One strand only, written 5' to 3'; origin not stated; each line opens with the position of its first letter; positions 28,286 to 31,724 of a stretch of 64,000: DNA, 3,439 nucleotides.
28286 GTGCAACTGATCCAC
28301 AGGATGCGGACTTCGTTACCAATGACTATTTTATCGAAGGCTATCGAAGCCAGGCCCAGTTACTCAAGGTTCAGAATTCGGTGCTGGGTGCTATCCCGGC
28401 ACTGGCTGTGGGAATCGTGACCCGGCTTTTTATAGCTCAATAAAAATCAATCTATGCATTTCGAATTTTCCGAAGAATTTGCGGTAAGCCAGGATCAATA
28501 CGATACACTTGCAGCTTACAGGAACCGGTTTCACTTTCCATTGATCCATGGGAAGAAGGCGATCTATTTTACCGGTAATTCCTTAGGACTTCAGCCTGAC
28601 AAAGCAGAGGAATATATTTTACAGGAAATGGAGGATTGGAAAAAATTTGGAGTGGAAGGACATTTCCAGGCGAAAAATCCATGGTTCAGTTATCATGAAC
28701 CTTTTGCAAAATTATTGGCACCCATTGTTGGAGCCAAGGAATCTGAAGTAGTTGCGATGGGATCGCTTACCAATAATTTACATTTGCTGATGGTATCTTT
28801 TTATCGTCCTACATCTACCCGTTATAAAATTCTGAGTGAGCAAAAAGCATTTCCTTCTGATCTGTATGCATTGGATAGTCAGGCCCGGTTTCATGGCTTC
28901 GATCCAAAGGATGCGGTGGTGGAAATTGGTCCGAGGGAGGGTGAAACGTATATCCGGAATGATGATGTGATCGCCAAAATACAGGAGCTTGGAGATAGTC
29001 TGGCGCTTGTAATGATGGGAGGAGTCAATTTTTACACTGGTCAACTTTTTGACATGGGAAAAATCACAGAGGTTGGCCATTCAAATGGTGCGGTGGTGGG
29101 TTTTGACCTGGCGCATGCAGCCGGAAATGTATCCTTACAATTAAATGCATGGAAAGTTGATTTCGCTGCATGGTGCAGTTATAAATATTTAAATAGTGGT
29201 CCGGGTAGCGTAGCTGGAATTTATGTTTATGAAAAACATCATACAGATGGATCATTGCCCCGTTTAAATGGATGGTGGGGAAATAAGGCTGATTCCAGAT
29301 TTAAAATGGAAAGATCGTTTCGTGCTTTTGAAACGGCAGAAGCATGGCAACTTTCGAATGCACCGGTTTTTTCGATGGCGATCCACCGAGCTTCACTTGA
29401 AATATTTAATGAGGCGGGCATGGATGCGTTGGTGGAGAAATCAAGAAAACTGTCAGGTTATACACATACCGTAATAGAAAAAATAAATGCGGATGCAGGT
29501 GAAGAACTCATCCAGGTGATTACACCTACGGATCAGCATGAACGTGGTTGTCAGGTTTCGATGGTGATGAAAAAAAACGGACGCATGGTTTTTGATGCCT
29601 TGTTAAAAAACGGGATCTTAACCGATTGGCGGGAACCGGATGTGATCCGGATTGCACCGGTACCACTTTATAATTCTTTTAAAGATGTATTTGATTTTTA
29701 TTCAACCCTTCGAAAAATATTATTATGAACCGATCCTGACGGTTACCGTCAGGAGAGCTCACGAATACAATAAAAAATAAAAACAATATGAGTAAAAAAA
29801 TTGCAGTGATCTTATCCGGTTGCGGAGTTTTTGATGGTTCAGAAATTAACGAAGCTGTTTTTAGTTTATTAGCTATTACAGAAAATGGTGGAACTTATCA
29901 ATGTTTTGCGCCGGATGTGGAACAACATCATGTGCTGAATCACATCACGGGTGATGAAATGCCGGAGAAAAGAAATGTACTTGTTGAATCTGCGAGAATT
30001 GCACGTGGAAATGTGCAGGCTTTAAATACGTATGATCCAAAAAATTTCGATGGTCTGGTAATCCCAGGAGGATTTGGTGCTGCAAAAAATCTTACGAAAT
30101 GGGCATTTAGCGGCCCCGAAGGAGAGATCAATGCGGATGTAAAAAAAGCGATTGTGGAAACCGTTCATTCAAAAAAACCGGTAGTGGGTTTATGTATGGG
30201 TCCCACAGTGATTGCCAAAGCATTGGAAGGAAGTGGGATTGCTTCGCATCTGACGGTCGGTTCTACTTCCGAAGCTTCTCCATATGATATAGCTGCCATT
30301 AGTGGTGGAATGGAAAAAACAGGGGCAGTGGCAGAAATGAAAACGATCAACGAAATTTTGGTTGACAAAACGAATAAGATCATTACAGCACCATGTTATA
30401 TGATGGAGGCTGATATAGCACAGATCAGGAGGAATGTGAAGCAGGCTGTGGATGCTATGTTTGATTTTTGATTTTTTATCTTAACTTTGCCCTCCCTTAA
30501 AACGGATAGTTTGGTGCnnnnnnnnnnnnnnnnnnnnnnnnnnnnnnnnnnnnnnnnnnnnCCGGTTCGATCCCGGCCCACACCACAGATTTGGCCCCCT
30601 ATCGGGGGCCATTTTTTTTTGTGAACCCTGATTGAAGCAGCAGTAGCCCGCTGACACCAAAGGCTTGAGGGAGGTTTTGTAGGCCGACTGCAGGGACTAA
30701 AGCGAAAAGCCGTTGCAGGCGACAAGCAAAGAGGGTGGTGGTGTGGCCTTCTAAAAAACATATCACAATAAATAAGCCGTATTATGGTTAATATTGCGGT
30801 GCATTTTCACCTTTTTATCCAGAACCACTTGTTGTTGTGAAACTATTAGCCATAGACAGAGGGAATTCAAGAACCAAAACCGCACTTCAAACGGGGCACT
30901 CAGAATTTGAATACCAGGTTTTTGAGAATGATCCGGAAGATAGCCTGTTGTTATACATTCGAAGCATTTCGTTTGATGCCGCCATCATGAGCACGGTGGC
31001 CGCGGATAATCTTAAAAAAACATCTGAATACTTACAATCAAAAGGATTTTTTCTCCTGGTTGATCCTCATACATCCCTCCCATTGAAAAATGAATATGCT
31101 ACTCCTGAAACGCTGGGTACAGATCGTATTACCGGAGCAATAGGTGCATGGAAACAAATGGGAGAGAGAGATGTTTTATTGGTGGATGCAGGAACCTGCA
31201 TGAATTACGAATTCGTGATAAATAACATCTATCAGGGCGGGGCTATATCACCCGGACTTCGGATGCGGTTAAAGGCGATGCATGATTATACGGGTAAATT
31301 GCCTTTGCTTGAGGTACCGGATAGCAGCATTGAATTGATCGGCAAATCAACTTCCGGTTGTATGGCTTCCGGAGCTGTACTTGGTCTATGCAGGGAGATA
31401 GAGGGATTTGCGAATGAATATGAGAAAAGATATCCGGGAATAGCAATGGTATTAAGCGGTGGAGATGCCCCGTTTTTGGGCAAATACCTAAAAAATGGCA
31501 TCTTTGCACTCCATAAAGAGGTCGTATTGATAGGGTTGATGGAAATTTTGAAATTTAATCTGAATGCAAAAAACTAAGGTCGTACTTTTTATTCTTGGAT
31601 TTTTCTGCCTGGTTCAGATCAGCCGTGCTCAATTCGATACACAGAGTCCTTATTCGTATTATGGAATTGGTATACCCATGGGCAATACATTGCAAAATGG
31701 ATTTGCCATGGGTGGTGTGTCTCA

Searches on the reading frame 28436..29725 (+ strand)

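Call 32: search_protein_families(library=pfam, proteins=[window:28436-29725:+], max_evalue=0.00001)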
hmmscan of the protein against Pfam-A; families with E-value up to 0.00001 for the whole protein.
window:28436-29725:+ (430 aa): 2 families
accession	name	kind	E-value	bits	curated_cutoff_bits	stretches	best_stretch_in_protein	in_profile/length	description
PF22580.2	KYNU_C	-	2.3e-23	82.4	27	1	334-425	3-90/90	Kynureninase C-terminal domain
PF00266.25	Aminotran_5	-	1.9e-10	40.7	21.5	1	87-371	45-309/371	Aminotransferase class-V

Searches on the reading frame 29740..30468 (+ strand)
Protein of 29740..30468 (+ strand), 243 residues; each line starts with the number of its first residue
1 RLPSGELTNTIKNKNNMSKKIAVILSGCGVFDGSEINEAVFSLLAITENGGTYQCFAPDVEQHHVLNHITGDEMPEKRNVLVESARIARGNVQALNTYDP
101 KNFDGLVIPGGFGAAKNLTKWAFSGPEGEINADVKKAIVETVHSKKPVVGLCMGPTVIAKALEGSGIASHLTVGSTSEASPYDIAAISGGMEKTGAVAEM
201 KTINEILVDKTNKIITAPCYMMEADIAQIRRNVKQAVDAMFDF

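Call 32: search_protein_families(library=pfam, proteins=[window:29740-30468:+], max_evalue=0.00001)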
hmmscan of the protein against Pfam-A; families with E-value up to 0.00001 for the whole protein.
window:29740-30468:+ (243 aa): 2 families
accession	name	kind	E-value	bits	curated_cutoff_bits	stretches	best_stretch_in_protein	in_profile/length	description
PF01965.30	DJ-1_PfpI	-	2.7e-06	27.8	26.6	0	98-170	57-121/165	DJ-1/PfpI family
PF00117.34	GATase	-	4.1e-06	27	22.8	0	92-175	31-92/190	Glutamine amidotransferase class-I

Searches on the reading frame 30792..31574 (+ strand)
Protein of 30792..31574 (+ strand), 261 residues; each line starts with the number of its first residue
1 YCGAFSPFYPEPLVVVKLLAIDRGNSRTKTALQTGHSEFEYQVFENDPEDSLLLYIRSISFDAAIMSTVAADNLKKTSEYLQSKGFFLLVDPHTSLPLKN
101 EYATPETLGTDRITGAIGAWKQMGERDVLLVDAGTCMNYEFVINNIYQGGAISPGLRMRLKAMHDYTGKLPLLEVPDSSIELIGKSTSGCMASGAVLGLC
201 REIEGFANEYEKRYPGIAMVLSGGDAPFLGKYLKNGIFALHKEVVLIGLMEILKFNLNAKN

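Call 32: search_protein_families(library=pfam, proteins=[window:30792-31574:+], max_evalue=0.00001)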
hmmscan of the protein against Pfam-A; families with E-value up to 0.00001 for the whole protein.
window:30792-31574:+ (261 aa): 1 family
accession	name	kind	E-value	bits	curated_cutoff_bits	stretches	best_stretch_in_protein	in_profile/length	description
PF03309.20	Pan_kinase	-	3.8e-36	125.3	24.7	1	18-208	1-204/205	Type III pantothenate kinase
